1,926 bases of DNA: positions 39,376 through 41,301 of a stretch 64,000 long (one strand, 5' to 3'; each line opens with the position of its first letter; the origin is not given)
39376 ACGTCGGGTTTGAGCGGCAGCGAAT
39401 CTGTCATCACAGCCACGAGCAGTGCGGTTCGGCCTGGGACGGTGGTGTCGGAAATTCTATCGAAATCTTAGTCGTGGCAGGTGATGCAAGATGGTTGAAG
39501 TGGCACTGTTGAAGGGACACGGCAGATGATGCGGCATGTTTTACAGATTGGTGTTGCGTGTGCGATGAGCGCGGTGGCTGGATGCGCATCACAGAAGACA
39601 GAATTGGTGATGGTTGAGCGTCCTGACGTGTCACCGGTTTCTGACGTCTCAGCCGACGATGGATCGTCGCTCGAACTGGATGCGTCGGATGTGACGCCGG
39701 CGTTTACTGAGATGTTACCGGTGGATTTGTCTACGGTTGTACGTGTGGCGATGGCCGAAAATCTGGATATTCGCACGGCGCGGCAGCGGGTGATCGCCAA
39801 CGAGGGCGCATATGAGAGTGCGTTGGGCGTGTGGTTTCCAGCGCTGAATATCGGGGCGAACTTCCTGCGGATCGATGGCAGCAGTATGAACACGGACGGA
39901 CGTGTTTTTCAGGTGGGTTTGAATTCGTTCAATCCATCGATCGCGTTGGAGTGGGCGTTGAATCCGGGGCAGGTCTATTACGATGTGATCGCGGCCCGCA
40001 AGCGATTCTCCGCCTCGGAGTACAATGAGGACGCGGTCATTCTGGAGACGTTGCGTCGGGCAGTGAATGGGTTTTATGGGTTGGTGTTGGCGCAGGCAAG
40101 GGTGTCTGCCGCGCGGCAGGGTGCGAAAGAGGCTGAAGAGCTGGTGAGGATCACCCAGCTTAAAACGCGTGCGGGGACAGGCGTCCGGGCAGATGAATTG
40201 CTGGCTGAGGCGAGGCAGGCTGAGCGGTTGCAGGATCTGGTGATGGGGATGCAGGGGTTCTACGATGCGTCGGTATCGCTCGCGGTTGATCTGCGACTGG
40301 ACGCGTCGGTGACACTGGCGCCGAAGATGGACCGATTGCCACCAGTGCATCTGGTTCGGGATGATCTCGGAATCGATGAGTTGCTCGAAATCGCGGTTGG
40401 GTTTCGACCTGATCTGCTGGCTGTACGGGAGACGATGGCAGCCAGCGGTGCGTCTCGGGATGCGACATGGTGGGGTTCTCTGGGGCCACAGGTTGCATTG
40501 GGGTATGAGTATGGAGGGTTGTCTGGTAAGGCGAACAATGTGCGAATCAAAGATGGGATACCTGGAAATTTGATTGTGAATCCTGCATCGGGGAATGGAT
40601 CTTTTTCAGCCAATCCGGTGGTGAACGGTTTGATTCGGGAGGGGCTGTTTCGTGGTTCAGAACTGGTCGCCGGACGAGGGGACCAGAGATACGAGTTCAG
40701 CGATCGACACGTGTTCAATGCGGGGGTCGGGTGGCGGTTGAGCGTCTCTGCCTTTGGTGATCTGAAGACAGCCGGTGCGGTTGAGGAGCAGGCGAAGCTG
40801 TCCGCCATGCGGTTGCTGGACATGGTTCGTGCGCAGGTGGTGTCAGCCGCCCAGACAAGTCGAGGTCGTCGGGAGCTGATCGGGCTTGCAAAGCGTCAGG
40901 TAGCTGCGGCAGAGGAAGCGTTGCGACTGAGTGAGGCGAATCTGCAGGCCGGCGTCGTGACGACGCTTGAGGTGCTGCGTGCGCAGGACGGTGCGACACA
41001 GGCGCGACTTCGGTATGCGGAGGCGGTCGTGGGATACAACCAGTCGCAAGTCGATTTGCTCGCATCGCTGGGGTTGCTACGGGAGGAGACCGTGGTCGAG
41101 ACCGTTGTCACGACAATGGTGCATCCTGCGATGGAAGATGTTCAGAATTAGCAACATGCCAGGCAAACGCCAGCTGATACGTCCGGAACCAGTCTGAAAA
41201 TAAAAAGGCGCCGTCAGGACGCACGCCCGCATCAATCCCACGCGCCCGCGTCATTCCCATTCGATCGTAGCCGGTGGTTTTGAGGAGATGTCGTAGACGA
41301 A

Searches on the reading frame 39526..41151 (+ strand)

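Call 19: search_protein_families(library=ncbifam, max_evalue=0.00001, proteins=[window:39526-41151:+])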
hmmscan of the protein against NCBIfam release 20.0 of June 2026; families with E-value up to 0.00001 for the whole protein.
window:39526-41151:+ (541 aa): 2 families
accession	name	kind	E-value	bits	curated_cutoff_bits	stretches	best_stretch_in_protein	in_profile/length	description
TIGR01844.1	type_I_sec_TolC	subfamily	4.3e-18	65.5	225.15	1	67-309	4-240/414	TolC family outer membrane protein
TIGR01845.1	outer_NodT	subfamily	4.1e-13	49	210.05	2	67-309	58-298/460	efflux transporter outer membrane subunit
